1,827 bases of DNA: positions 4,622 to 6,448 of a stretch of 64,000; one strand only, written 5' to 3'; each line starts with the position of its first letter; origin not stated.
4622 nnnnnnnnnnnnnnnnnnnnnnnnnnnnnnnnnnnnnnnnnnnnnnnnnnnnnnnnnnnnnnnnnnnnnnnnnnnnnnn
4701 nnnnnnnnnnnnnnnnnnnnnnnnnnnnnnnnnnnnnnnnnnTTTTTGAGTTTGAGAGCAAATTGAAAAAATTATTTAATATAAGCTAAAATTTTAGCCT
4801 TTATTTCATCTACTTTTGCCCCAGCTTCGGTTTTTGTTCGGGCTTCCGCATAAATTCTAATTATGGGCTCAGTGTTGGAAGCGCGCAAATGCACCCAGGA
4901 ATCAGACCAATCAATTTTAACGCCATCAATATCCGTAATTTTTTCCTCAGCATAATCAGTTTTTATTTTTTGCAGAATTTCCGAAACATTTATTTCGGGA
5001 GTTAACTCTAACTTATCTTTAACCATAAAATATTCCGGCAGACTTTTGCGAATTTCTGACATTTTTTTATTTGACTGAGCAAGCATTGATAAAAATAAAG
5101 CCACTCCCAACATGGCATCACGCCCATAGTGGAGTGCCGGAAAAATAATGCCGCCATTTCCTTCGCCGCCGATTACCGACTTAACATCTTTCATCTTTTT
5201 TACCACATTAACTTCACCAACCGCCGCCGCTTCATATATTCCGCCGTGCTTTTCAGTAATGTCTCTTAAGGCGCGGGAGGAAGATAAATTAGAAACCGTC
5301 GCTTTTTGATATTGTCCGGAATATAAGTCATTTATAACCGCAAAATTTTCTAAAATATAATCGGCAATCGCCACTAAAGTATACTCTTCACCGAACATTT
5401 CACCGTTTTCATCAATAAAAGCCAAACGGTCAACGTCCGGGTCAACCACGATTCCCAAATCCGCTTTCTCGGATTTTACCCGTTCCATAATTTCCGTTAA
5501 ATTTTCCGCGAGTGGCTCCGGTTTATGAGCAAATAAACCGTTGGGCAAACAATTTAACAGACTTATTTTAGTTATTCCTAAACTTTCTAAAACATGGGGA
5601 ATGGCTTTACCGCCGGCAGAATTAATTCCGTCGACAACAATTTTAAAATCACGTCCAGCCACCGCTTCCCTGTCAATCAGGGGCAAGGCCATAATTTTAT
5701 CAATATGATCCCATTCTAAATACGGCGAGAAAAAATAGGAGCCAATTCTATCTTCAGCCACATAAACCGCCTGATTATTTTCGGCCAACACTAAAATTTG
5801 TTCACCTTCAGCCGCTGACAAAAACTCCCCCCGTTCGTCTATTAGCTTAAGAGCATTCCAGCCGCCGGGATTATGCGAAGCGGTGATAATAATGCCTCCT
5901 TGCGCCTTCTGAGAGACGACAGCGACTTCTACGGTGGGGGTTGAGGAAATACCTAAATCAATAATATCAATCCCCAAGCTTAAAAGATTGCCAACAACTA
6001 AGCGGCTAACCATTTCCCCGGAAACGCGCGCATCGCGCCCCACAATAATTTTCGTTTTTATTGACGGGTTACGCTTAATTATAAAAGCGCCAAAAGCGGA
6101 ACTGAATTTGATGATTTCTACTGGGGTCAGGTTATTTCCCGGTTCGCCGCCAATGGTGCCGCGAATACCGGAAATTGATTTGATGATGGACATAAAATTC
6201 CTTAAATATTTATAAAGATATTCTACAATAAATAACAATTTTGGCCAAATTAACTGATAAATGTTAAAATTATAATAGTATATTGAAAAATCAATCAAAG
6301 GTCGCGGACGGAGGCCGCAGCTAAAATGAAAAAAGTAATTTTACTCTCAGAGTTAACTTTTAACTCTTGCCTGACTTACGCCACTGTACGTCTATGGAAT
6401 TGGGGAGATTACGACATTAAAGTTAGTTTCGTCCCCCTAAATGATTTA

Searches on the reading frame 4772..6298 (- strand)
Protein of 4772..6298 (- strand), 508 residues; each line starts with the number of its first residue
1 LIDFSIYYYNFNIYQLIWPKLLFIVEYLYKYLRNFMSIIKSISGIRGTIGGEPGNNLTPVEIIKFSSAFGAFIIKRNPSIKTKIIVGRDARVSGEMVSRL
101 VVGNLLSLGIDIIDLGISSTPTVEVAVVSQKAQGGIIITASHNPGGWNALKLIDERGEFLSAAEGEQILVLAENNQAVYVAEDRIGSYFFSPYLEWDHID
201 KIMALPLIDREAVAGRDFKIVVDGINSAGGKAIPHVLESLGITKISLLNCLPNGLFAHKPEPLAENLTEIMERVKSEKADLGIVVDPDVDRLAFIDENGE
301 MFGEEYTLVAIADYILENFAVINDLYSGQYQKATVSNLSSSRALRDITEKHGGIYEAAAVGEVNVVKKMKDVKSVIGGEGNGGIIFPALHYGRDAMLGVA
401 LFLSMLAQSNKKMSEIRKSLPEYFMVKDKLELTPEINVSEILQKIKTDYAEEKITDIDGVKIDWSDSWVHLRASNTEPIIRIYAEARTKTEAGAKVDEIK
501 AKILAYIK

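Call 82: search_protein_families(library=pfam, proteins=[window:4772-6298:-], max_evalue=0.00001)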
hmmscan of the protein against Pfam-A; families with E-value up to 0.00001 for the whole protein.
window:4772-6298:- (508 aa): 4 families
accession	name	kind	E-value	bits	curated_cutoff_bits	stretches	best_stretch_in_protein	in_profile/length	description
PF02878.22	PGM_PMM_I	-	3.2e-28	98.6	22.5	1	43-175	7-134/138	Phosphoglucomutase/phosphomannomutase, alpha/beta/alpha domain I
PF02879.22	PGM_PMM_II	-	9.3e-24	84.4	29.3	1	208-299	11-103/103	Phosphoglucomutase/phosphomannomutase, alpha/beta/alpha domain II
PF02880.22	PGM_PMM_III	-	5.7e-20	72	20.7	1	308-422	6-113/115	Phosphoglucomutase/phosphomannomutase, alpha/beta/alpha domain III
PF00408.26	PGM_PMM_IV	-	5.1e-09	36.5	23.1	1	448-499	21-65/68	Phosphoglucomutase/phosphomannomutase, C-terminal domain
